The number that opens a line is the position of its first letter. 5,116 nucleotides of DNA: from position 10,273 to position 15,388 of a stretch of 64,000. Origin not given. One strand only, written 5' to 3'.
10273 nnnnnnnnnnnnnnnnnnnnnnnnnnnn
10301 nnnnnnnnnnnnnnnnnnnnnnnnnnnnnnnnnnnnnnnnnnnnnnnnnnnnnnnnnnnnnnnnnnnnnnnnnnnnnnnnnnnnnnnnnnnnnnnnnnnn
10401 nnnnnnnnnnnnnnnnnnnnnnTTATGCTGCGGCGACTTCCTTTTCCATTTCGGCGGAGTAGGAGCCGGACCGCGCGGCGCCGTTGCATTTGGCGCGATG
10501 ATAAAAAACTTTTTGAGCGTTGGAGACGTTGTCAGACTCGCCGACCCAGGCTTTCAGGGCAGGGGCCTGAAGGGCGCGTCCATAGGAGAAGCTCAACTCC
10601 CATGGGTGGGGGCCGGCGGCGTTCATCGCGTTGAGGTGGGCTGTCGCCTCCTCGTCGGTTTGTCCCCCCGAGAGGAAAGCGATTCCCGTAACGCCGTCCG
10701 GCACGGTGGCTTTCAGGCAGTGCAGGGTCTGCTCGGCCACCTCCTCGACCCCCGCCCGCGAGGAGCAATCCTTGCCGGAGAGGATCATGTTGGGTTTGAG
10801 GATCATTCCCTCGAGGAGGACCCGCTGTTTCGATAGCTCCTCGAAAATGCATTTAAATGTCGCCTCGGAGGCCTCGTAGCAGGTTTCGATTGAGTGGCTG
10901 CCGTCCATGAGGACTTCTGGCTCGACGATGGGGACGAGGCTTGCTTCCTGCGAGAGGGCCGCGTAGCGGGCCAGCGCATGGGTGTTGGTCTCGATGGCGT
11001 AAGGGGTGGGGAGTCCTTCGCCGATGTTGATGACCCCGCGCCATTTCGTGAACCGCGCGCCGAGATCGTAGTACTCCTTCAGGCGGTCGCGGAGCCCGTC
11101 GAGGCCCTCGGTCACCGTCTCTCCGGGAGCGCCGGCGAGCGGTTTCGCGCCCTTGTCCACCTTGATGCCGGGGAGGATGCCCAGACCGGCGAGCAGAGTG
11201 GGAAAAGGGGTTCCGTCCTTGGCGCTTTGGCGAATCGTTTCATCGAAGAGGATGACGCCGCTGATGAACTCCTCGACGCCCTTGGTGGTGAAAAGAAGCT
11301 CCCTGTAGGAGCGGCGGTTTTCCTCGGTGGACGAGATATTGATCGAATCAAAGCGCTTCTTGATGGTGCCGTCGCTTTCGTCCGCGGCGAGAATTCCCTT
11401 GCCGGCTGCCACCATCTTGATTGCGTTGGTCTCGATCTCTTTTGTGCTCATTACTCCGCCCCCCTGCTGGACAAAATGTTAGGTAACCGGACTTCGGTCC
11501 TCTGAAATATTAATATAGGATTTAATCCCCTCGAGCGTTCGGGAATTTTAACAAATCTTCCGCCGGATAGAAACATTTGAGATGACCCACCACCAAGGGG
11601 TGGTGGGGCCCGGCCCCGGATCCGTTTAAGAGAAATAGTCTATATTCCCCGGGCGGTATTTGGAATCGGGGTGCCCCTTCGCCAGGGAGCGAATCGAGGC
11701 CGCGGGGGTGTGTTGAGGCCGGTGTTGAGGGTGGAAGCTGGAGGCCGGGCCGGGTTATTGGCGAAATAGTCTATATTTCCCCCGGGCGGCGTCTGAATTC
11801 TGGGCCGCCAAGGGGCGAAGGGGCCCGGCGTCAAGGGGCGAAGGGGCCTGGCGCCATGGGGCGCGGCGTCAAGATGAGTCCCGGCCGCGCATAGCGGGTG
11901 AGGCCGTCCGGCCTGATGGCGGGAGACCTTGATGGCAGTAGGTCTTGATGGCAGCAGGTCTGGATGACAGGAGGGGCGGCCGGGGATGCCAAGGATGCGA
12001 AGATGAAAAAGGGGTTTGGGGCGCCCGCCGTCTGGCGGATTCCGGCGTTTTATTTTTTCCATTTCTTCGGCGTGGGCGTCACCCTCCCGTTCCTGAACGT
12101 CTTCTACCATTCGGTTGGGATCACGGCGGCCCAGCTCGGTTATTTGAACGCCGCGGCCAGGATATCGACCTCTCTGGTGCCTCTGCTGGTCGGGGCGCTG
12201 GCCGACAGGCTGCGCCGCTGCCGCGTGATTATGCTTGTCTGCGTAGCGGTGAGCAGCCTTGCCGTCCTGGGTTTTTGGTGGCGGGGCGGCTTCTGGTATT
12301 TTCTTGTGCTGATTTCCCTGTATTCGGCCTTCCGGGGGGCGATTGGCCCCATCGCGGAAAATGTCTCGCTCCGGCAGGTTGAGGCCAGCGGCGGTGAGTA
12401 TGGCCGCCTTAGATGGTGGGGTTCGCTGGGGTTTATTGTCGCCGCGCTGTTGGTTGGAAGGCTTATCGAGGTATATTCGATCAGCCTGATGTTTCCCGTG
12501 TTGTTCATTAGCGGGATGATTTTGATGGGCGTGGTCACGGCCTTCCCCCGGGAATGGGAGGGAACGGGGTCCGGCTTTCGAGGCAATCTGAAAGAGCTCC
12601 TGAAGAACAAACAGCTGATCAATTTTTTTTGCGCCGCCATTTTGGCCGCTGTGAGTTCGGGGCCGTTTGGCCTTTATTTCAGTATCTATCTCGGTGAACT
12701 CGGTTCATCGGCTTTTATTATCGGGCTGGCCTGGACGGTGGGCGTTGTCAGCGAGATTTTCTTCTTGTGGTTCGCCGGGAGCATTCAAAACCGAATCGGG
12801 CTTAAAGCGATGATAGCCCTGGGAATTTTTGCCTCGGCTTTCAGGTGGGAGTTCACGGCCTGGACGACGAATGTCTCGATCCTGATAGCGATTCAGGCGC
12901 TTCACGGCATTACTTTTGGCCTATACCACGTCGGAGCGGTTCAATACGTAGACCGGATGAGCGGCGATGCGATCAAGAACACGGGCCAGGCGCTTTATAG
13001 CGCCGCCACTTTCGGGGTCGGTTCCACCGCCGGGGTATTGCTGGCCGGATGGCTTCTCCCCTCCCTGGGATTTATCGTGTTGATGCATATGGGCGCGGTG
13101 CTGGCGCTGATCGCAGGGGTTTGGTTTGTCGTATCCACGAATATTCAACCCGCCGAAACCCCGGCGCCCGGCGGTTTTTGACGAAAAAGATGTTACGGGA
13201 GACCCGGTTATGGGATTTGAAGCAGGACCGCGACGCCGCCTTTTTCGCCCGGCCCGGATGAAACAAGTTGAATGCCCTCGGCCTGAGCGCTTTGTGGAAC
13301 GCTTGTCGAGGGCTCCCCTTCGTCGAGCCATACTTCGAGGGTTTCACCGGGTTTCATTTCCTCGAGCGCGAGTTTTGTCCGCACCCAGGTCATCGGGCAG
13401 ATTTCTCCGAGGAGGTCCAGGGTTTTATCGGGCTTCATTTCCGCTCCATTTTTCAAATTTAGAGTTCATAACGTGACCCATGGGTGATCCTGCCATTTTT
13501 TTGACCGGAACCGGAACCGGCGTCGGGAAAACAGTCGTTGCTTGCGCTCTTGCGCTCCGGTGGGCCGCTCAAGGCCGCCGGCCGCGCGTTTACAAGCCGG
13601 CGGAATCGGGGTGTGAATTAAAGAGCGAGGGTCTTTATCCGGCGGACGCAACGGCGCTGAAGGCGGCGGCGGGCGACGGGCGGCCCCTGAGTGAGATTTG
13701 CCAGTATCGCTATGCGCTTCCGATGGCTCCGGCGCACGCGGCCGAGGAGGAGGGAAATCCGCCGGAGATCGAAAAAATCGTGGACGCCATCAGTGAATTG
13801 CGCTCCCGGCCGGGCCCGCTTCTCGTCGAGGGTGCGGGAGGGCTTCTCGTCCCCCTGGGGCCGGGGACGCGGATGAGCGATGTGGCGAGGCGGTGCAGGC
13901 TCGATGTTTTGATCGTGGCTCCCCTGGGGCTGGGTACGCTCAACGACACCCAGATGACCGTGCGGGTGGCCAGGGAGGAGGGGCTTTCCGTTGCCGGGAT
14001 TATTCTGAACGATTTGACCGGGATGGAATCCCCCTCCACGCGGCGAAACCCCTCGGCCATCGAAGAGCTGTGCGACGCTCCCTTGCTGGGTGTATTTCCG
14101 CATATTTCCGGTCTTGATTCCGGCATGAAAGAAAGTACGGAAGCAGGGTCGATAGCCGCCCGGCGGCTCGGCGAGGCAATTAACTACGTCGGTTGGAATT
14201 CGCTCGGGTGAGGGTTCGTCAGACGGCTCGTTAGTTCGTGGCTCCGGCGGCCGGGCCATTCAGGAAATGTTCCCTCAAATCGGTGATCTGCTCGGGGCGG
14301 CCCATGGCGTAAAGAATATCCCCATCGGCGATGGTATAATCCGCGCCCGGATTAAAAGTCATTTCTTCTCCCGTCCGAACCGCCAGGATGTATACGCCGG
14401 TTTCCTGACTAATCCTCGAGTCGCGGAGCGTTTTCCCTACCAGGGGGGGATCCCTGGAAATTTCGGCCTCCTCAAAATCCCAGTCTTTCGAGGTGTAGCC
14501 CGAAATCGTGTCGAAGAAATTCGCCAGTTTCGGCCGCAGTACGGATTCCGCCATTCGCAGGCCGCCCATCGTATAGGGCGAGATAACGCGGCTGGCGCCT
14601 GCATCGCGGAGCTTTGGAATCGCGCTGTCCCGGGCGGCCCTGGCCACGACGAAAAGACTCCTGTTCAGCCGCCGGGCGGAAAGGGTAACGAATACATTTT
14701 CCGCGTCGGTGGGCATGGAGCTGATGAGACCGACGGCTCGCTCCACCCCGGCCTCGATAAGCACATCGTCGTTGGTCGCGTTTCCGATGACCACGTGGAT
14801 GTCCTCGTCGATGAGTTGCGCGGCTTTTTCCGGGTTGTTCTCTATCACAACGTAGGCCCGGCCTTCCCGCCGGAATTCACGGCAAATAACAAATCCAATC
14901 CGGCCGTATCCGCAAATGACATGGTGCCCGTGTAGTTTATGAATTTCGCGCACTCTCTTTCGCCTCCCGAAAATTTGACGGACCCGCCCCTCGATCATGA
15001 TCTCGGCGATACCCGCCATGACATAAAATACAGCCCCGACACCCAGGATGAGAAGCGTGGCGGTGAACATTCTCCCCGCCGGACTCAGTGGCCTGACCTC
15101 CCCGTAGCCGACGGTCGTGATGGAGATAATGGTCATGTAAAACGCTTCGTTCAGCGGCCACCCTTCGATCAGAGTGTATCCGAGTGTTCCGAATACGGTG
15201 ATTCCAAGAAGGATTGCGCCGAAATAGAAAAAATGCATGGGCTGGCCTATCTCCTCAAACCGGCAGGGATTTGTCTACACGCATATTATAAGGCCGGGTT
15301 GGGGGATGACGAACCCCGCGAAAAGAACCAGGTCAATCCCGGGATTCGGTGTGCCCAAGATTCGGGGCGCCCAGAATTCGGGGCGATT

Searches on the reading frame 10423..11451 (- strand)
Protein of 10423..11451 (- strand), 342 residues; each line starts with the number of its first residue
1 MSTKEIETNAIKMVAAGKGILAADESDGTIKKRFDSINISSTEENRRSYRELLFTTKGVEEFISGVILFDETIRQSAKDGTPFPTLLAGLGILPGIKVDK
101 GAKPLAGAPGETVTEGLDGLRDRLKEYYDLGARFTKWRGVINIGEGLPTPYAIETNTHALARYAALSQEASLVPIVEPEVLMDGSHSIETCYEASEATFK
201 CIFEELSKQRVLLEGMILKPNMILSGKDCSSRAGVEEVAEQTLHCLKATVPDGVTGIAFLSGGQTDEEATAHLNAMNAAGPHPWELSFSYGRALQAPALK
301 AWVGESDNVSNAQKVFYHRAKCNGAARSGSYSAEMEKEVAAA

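Call 40: search_protein_families(library=pfam, proteins=[window:10423-11451:-], max_evalue=0.00001)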
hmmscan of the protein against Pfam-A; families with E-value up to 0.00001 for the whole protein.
window:10423-11451:- (342 aa): 1 family
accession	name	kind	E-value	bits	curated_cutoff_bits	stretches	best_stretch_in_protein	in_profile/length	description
PF00274.25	Glycolytic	-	4.4e-136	453.7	22.2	1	5-339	1-337/349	Fructose-bisphosphate aldolase class-I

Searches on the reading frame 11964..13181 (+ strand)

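Call 40: search_protein_families(library=pfam, proteins=[window:11964-13181:+], max_evalue=0.00001)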
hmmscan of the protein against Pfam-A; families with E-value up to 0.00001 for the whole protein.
window:11964-13181:+ (405 aa): 4 families
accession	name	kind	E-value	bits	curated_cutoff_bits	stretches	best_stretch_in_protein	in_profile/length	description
PF12832.13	MFS_1_like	-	4.2e-69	233.8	25.2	1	24-364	2-361/373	MFS_1 like family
PF03825.22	Nuc_H_symport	-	1.1e-22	81.1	25.9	1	29-368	10-365/400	Nucleoside H+ symporter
PF07690.21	MFS_1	-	2.4e-22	79.7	33.4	2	30-290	5-277/347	Major Facilitator Superfamily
PF01306.25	LacY_symp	-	3.1e-09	36.6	24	1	23-330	9-338/413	LacY proton/sugar symporter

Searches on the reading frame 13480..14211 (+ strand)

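Call 40: search_protein_families(library=pfam, proteins=[window:13480-14211:+], max_evalue=0.00001)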
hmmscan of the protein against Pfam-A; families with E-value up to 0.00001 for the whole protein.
window:13480-14211:+ (243 aa): 2 families
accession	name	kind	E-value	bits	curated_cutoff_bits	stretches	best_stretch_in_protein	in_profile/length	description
PF13500.12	AAA_26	-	9.6e-38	130.5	27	1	5-213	2-195/198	AAA domain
PF01656.29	CbiA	-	9.2e-08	32.5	25.4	1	6-208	1-111/125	CobQ/CobB/MinD/ParA nucleotide binding domain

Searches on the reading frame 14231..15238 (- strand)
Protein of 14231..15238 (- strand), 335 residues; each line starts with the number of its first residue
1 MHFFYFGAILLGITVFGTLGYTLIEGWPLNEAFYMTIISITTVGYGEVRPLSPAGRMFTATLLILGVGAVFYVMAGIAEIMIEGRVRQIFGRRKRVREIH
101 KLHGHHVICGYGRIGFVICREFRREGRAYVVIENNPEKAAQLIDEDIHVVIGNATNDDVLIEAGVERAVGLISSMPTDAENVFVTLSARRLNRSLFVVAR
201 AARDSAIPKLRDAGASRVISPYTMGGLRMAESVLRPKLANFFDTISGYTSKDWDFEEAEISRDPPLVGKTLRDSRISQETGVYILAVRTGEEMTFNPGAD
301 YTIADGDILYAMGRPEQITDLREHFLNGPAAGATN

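Call 40: search_protein_families(library=pfam, proteins=[window:14231-15238:-], max_evalue=0.00001)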
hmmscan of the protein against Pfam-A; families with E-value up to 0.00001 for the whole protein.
window:14231-15238:- (335 aa): 3 families
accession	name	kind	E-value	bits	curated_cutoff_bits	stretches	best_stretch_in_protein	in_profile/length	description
PF02254.24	TrkA_N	-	4.2e-33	114.5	23.8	1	107-221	2-116/116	TrkA-N domain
PF07885.22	Ion_trans_2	-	1.8e-15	57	22.5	1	9-82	2-78/79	Ion channel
PF02080.26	TrkA_C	-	8.4e-15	54.9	27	1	257-325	3-70/71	TrkA-C domain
